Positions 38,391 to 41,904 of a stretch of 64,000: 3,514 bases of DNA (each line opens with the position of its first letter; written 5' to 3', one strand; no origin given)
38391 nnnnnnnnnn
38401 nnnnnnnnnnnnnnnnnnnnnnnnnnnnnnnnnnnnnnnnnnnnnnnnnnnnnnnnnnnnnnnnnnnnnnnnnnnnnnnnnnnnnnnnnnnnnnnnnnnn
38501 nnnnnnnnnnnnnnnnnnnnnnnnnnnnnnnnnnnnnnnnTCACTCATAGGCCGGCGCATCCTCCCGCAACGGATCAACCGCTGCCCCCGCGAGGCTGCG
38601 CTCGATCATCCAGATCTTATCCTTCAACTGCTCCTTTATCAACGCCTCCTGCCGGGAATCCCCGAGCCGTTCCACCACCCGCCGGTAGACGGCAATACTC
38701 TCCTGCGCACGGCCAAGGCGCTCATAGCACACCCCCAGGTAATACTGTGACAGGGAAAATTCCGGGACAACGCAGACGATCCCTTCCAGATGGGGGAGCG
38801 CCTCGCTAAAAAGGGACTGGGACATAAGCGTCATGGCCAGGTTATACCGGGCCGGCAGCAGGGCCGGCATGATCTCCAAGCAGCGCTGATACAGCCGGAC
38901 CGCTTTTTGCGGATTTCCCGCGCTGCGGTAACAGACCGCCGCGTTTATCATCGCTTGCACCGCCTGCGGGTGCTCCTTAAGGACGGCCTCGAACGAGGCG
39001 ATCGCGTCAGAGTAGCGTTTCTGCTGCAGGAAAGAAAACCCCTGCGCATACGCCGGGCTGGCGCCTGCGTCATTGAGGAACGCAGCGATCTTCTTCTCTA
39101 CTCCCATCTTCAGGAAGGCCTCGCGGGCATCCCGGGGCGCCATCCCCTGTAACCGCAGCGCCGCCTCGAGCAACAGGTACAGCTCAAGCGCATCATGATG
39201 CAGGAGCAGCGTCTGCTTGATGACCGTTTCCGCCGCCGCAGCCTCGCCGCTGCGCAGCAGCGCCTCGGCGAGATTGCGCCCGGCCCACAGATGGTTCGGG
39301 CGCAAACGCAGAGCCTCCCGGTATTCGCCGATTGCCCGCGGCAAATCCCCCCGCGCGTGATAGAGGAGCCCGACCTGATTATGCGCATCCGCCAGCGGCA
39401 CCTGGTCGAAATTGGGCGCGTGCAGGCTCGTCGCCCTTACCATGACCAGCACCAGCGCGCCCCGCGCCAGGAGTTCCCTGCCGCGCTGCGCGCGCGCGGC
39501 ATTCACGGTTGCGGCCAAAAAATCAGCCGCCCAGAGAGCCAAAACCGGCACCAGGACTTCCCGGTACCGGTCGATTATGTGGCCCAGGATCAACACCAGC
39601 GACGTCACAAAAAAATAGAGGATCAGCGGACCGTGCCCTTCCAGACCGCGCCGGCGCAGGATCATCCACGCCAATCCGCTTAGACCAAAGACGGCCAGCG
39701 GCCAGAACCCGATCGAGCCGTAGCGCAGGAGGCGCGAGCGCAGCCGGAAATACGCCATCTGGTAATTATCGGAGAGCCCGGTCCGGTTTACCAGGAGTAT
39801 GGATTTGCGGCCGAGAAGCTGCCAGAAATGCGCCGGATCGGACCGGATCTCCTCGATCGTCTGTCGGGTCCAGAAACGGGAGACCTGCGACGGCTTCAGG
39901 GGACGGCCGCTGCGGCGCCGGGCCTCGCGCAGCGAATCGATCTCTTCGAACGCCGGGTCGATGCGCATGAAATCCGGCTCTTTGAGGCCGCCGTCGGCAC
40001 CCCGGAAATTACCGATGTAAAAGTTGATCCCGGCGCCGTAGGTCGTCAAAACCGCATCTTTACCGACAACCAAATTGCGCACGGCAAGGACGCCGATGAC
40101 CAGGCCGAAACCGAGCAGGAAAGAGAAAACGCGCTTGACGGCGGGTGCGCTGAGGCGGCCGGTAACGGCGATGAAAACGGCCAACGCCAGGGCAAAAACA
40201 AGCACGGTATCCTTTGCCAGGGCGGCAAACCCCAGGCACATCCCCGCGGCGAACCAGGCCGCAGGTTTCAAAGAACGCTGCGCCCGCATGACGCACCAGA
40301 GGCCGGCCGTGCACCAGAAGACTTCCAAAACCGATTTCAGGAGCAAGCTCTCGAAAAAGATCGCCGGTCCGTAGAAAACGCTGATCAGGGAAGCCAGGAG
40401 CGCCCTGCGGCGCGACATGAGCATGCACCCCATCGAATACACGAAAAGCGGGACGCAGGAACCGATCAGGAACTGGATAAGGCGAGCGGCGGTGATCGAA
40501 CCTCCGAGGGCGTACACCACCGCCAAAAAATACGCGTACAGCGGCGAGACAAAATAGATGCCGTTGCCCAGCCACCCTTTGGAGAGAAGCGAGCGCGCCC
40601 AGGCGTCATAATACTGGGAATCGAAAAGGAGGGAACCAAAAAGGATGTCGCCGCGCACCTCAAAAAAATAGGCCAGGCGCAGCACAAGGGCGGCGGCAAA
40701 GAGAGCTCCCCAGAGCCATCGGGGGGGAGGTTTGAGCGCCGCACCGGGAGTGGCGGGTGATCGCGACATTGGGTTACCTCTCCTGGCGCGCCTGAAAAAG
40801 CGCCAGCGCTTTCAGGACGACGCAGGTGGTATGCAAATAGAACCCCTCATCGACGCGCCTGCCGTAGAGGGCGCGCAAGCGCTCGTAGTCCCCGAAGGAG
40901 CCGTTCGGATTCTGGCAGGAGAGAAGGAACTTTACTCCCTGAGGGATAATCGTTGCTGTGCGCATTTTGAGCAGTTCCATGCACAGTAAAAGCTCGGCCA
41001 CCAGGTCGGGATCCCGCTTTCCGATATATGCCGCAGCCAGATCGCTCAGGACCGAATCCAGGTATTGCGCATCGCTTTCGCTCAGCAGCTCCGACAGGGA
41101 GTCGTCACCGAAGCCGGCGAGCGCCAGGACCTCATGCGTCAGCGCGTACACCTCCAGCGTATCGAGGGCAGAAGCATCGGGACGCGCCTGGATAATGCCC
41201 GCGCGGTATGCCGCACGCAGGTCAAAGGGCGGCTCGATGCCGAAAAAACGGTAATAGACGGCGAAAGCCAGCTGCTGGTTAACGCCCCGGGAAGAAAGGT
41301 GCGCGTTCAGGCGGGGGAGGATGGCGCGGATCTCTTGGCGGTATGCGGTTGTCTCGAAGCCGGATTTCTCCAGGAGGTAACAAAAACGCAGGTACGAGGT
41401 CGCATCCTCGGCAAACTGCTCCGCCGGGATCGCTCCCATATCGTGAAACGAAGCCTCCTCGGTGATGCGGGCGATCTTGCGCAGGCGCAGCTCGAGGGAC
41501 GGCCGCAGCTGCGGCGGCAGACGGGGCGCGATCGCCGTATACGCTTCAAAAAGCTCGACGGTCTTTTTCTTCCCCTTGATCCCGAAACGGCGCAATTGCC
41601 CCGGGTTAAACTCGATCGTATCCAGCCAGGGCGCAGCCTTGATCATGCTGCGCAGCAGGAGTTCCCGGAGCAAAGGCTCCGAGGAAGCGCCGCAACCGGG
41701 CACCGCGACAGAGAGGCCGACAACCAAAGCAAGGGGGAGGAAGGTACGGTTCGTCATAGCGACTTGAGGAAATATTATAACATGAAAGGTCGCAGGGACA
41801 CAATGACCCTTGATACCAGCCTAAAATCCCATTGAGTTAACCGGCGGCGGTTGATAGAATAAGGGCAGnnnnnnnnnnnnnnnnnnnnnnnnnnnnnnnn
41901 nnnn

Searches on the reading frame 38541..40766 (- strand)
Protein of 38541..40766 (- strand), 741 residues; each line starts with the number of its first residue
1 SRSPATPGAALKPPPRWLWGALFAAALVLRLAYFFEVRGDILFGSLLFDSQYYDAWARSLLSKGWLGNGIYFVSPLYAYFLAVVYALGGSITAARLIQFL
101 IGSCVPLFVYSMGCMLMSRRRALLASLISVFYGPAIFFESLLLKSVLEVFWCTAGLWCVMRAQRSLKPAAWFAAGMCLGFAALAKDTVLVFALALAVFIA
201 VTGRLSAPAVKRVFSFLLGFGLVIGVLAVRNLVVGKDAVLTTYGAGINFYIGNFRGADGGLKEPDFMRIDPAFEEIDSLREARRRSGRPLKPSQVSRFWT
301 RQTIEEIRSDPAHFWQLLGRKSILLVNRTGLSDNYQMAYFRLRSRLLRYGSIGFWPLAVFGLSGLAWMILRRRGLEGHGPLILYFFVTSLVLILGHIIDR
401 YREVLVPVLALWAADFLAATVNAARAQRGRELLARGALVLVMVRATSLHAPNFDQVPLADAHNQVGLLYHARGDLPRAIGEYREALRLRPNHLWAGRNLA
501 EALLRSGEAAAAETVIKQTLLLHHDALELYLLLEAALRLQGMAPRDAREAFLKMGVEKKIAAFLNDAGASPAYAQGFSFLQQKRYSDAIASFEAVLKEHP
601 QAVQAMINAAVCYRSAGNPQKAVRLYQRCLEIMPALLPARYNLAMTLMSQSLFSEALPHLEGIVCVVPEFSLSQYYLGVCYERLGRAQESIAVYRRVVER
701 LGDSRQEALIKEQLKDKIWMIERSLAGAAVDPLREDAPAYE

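Call 9: search_protein_families(library=pfam, proteins=[window:38541-40766:-], max_evalue=0.001)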
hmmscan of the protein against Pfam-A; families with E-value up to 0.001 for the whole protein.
window:38541-40766:- (741 aa): 18 families
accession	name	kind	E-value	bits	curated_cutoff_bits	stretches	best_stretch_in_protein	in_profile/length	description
PF00515.34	TPR_1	-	1.5e-23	82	27.8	2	459-492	1-34/34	Tetratricopeptide repeat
PF07719.23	TPR_2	-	1.9e-23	81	27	2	459-492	1-34/34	Tetratricopeptide repeat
PF14559.12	TPR_19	-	8e-23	81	25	3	471-536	3-67/68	Tetratricopeptide repeat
PF13432.12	TPR_16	-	3.1e-20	72.7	32.7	2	573-630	1-58/65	Tetratricopeptide repeat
PF13424.12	TPR_12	-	2.1e-18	66.7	30.1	2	583-634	24-76/77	Tetratricopeptide repeat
PF24575.1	TPR_Slam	-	9.3e-16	58.6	35.2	1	609-655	53-99/104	Surface lipoprotein assembly modifier, N-terminal TPR repeats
PF13174.12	TPR_6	-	1.3e-15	57.3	26.3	0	673-700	2-29/33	Tetratricopeptide repeat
PF13428.12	TPR_14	-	3.7e-15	55.4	23.5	0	460-501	2-43/44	Tetratricopeptide repeat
PF13181.12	TPR_8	-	9.2e-14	50.8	25.7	0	604-632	2-30/34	Tetratricopeptide repeat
PF13176.12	TPR_7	-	4.6e-13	48.6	27.9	1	605-633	1-29/36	Tetratricopeptide repeat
PF13431.12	TPR_17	-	2.1e-11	43.6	24.4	0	592-623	2-33/34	Tetratricopeptide repeat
PF13414.12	TPR_11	-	3.5e-11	43.1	26.8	1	466-507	1-42/42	TPR repeat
PF13231.12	PMT_2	-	3.6e-09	37.5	26.1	1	74-219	3-147/160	Dolichyl-phosphate-mannose-protein mannosyltransferase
PF13374.12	TPR_10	-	2e-08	34.4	27.5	0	605-632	4-31/42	Tetratricopeptide repeat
PF12895.13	ANAPC3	-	2.3e-07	31.4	27.2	1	581-662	1-81/82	Anaphase-promoting complex, cyclosome, subunit 3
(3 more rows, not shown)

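Call 10: search_protein_families(library=ncbifam, proteins=[window:38541-40766:-], max_evalue=0.001)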
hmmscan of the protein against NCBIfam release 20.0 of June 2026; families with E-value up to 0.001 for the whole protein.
window:38541-40766:- (741 aa): 19 families
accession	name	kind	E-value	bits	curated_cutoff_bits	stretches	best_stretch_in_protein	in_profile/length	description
NF040959.1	MamA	equivalog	1.2e-18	67.4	200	1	575-699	43-167/204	magnetosome protein MamA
TIGR02917.1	PEP_TPR_lipo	equivalog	4.2e-18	64.6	312.2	1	465-664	607-797/899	XrtA/PEP-CTERM system TPR-repeat protein PrsT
NF033762.1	social_mot_Tgl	equivalog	8.4e-13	48.2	225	1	580-704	77-203/252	social motility TPR repeat lipoprotein Tgl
TIGR02521.1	type_IV_pilW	equivalog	4.8e-12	45.9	154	0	576-634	38-96/234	type IV pilus biogenesis/stability protein PilW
TIGR02552.1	LcrH_SycD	equivalog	3.5e-11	43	104.8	1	572-633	21-82/136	SycD/LcrH family type III secretion system chaperone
NF033758.1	gliding_GltE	equivalog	1.1e-10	41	225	1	555-644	70-161/411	adventurous gliding motility TPR repeat lipoprotein GltE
TIGR02795.1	tol_pal_ybgF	equivalog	1.8e-10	41.5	90.1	0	572-630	42-103/119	tol-pal system protein YbgF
NF033920.0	C39_PA2778_fam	equivalog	8.8e-10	38.4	150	1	578-657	165-244/255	PA2778 family cysteine peptidase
NF002725.1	PRK02603.1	equivalog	4.8e-09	36.4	143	1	572-647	38-116/173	photosystem I assembly protein Ycf3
NF053607.1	CHU_0125_OmpA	equivalog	1.6e-07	30.2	620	1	562-661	12-111/639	CHU_0125 family OmpA-like outer membrane integrity protein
NF047507.1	TPR_BatC_Lepto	exception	1.9e-07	30.8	175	0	573-643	62-136/214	TPR repeat-containing protein BatC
NF052415.1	T3SS_chap_SctY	equivalog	4.3e-07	30.4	70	0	486-550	33-99/106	type III secretion apparatus assembly chaperone SctY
TIGR03939.1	PGA_TPR_OMP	equivalog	3e-06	25.7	366.65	0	587-705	71-188/800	poly-beta-1,6 N-acetyl-D-glucosamine export porin PgaA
TIGR03302.1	OM_YfiO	subfamily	7.8e-06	25.6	81.4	1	568-642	32-109/239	outer membrane protein assembly factor BamD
NF008756.0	PRK11788.1-4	equivalog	2.9e-05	23.3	474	0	581-711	153-289/389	lipopolysaccharide assembly protein LapB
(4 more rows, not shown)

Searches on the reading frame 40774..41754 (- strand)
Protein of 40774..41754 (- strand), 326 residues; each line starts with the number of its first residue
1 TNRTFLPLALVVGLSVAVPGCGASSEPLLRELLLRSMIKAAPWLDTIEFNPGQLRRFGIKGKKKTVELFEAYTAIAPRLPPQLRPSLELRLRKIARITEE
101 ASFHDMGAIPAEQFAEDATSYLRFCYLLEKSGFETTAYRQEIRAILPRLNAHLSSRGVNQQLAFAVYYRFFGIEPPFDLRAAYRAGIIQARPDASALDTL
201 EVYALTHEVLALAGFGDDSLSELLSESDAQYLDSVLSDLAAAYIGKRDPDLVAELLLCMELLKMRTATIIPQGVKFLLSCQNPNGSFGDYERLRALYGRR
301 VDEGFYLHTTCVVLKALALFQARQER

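Call 9: search_protein_families(library=pfam, proteins=[window:40774-41754:-], max_evalue=0.001)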
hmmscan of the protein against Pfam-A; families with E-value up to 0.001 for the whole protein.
window:40774-41754:- (326 aa): 1 family
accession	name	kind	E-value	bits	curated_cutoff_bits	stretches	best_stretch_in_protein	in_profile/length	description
PF21836.2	DUF6895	-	2.2e-22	80.2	23.8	1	79-289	49-253/289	Domain of unknown function (DUF6895)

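Call 10: search_protein_families(library=ncbifam, proteins=[window:40774-41754:-], max_evalue=0.001)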
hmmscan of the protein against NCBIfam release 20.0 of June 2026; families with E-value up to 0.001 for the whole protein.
window:40774-41754:- (326 aa): 0 families

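Call 65: search_solved_structures(query=window:40774-41754:-, max_evalue=10)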
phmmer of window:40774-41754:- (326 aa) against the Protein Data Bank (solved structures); distinct sequences matched with E-value up to 10: 1.
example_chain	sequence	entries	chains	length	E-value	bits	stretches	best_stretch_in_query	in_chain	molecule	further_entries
2nyu_A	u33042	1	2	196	1.4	11.2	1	210-278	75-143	Putative ribosomal RNA methyltransferase 2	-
